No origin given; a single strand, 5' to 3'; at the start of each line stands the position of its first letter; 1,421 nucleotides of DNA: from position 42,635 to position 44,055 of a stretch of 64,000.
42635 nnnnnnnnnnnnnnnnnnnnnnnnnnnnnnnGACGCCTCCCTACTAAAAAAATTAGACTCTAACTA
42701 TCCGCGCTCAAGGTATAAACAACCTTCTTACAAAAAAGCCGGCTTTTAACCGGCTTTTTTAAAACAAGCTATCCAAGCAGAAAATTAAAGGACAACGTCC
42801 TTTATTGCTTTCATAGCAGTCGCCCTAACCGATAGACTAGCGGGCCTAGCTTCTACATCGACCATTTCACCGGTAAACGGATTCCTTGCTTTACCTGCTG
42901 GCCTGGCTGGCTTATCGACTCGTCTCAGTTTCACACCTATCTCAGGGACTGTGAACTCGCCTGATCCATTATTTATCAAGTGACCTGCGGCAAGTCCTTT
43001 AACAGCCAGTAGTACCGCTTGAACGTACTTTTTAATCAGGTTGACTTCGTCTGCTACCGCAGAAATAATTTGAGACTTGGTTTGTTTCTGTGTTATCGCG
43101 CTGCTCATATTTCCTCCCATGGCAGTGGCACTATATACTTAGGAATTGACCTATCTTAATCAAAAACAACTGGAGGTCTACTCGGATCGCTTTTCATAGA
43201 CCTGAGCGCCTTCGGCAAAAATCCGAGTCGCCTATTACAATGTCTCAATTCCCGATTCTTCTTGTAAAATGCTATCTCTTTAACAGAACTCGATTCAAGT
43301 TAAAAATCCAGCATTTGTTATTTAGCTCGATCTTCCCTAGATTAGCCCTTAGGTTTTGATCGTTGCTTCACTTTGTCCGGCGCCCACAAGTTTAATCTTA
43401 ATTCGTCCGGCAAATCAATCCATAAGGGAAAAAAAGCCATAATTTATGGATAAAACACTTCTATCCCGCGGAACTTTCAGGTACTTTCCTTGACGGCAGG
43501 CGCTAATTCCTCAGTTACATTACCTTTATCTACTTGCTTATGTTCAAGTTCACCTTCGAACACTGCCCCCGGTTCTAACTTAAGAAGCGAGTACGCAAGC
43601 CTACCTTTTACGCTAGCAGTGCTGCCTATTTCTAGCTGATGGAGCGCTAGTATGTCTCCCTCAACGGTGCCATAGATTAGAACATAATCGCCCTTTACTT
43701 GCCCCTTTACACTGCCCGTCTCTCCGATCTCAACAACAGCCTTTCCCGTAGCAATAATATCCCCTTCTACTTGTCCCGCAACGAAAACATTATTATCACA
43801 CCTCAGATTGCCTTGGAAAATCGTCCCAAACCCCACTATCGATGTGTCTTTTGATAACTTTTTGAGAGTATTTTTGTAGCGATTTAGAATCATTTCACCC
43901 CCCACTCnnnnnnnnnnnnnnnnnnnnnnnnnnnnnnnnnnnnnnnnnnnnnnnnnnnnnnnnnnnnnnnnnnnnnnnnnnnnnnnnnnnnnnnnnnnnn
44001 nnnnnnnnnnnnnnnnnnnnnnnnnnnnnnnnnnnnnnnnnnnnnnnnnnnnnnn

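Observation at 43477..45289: Operon with two bactofilins flanking an orphan ParA-like ATPase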

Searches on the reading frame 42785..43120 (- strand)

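Call 3: search_protein_families(library=pfam, proteins=[window:42785-43120:-], max_evalue=0.01)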
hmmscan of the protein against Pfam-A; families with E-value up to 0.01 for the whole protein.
window:42785-43120:- (111 aa): 1 family
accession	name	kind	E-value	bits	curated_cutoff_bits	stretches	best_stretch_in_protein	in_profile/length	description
PF00216.26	Bac_DNA_binding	-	1.1e-08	35.6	22.4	1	14-110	2-89/90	Bacterial DNA-binding protein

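Call 4: search_protein_families(library=ncbifam, proteins=[window:42785-43120:-], max_evalue=0.01)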
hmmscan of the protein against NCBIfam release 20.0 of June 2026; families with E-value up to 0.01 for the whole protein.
window:42785-43120:- (111 aa): 1 family
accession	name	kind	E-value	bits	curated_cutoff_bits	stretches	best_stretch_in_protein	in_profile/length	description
NF001401.0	PRK00285.1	equivalog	0.0065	16.6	111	0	13-93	6-80/103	integration host factor subunit alpha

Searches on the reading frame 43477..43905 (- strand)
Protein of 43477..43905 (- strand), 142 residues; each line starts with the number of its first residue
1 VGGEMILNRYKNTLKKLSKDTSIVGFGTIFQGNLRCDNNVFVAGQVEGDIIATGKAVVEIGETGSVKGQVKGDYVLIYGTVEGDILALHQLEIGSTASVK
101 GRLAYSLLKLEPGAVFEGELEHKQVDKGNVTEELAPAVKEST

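Call 3: search_protein_families(library=pfam, proteins=[window:43477-43905:-], max_evalue=0.01)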
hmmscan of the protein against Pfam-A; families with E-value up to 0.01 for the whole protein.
window:43477-43905:- (142 aa): 1 family
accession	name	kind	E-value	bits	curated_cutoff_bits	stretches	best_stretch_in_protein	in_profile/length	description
PF04519.19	Bactofilin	-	2.1e-23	82.9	27.9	1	22-120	1-97/98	Polymer-forming cytoskeletal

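Call 4: search_protein_families(library=ncbifam, proteins=[window:43477-43905:-], max_evalue=0.01)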
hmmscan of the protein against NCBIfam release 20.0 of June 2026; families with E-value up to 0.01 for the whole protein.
window:43477-43905:- (142 aa): 0 families

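Call 71: search_protein_families(library=padloc, proteins=[window:43477-43893:-], max_evalue=0.01)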
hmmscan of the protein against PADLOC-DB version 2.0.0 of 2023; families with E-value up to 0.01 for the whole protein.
window:43477-43893:- (138 aa): 0 families
